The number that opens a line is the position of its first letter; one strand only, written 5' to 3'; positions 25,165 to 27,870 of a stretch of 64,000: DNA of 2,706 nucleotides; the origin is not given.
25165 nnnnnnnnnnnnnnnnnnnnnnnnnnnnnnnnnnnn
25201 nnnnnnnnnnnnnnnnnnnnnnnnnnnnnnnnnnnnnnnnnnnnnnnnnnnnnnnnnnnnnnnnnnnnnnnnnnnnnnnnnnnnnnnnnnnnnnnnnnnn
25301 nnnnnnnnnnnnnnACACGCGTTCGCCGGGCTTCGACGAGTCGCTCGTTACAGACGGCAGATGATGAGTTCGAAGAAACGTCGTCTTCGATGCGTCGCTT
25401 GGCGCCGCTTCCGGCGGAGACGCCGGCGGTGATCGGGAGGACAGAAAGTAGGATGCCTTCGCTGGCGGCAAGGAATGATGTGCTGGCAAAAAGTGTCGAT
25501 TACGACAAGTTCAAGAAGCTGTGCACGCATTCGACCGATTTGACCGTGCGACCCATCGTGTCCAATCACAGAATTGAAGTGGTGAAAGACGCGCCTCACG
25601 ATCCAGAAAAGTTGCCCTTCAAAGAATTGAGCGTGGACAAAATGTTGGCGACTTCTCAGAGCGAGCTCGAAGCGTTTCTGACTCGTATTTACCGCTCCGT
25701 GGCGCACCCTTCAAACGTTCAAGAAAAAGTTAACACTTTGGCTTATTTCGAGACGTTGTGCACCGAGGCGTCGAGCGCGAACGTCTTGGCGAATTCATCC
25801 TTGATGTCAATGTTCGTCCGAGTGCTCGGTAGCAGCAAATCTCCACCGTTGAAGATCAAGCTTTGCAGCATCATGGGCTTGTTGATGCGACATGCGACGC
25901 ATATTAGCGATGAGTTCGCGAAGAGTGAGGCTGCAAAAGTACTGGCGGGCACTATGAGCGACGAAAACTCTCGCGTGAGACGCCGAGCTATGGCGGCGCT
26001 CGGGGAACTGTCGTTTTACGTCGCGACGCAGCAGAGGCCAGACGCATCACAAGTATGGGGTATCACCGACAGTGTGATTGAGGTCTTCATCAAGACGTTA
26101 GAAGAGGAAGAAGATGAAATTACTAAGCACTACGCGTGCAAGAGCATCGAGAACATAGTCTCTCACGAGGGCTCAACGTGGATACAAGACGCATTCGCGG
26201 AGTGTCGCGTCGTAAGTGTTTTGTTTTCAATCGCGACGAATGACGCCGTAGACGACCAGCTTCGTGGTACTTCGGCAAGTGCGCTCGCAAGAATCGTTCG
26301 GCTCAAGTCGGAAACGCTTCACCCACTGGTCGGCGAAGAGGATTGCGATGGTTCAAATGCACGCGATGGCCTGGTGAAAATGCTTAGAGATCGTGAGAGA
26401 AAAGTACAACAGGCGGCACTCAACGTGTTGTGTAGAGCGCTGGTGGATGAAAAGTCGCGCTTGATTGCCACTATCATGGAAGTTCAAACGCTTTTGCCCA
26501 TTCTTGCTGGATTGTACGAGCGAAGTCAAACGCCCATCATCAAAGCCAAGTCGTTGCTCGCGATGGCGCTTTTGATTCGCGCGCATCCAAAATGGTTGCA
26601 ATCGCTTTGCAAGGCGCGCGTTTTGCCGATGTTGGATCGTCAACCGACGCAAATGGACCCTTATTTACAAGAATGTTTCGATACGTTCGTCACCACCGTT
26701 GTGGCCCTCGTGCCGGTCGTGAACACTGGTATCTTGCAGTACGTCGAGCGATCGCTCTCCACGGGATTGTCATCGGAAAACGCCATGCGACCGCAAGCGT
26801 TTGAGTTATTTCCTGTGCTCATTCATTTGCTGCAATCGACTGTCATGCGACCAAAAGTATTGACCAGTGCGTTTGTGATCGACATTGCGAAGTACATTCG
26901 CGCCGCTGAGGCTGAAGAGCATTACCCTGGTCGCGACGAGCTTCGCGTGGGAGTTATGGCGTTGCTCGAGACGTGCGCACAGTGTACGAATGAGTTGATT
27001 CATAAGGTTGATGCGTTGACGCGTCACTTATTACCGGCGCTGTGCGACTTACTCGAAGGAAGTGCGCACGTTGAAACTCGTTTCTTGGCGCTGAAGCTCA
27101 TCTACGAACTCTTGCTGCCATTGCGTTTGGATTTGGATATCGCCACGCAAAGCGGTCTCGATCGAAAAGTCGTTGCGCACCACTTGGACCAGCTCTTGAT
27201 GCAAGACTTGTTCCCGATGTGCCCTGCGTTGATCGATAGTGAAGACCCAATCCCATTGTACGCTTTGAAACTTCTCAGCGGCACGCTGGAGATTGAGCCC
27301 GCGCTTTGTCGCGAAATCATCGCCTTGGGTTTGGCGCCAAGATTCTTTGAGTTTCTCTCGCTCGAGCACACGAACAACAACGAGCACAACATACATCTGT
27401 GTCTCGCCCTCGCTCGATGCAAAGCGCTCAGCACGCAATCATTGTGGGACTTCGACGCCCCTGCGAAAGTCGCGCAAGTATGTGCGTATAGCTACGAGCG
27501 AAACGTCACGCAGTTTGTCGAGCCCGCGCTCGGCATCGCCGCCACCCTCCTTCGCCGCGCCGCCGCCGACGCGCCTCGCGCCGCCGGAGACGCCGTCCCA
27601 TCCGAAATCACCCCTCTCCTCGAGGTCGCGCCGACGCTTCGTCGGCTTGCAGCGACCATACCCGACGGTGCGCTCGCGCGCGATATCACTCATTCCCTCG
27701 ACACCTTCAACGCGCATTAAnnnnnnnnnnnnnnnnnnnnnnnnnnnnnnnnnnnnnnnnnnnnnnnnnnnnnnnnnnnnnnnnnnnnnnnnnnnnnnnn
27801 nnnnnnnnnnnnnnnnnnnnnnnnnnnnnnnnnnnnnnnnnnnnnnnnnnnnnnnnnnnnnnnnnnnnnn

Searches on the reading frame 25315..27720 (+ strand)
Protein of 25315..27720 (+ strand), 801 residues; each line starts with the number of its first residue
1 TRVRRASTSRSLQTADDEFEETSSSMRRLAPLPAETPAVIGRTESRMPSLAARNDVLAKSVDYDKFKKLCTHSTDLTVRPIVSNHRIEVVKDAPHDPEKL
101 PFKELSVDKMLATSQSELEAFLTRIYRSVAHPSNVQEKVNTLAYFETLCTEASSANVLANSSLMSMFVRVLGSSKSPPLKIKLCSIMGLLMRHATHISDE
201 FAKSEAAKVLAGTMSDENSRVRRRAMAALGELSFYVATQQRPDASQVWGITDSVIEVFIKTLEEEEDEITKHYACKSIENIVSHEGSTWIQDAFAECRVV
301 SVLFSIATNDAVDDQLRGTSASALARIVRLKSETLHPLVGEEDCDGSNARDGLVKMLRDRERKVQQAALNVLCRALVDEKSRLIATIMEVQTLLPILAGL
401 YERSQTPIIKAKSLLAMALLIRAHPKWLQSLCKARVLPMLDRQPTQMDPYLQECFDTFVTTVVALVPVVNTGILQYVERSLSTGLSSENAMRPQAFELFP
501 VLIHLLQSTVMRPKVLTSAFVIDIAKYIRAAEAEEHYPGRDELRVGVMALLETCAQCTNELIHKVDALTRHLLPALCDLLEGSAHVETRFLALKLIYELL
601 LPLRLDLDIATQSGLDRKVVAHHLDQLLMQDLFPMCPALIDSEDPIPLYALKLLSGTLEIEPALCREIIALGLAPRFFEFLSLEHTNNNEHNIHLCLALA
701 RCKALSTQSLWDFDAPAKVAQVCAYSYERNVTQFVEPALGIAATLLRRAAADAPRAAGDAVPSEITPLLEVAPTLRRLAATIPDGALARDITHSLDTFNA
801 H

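Call 20: search_protein_families(library=pfam, proteins=[window:25315-27720:+], max_evalue=0.001)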
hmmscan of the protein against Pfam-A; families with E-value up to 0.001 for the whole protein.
window:25315-27720:+ (801 aa): 8 families
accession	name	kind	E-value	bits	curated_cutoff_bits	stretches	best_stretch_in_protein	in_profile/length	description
PF23606.1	HEAT_ULK4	-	3.9e-43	147.7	27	1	466-666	2-201/201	Serine/threonine-protein kinase ULK4-like, HEAT repeats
PF24970.1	ARM_RUK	-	5.8e-10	39.4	27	1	676-753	5-82/244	RUNKEL ARM-repeat domain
PF24768.1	ARM_ARMC5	-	1.1e-07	32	79.9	1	253-421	69-229/289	ARMC5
PF13646.12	HEAT_2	-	1.1e-06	29.3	27.7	0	200-232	26-58/88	HEAT repeats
PF02985.28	HEAT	-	3.5e-06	27.2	23.5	0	211-234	6-29/31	HEAT repeat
PF11698.14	V-ATPase_H_C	-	1.3e-05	25.7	27.2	0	161-232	41-112/117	V-ATPase subunit H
PF25786.1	HEAT_GCN1_C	-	1.4e-05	25.6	27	0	159-231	20-93/151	GCN1-like, C-terminal HEAT repeats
PF00514.29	Arm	-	8.8e-05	22.9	20.6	0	572-593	13-33/41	Armadillo/beta-catenin-like repeat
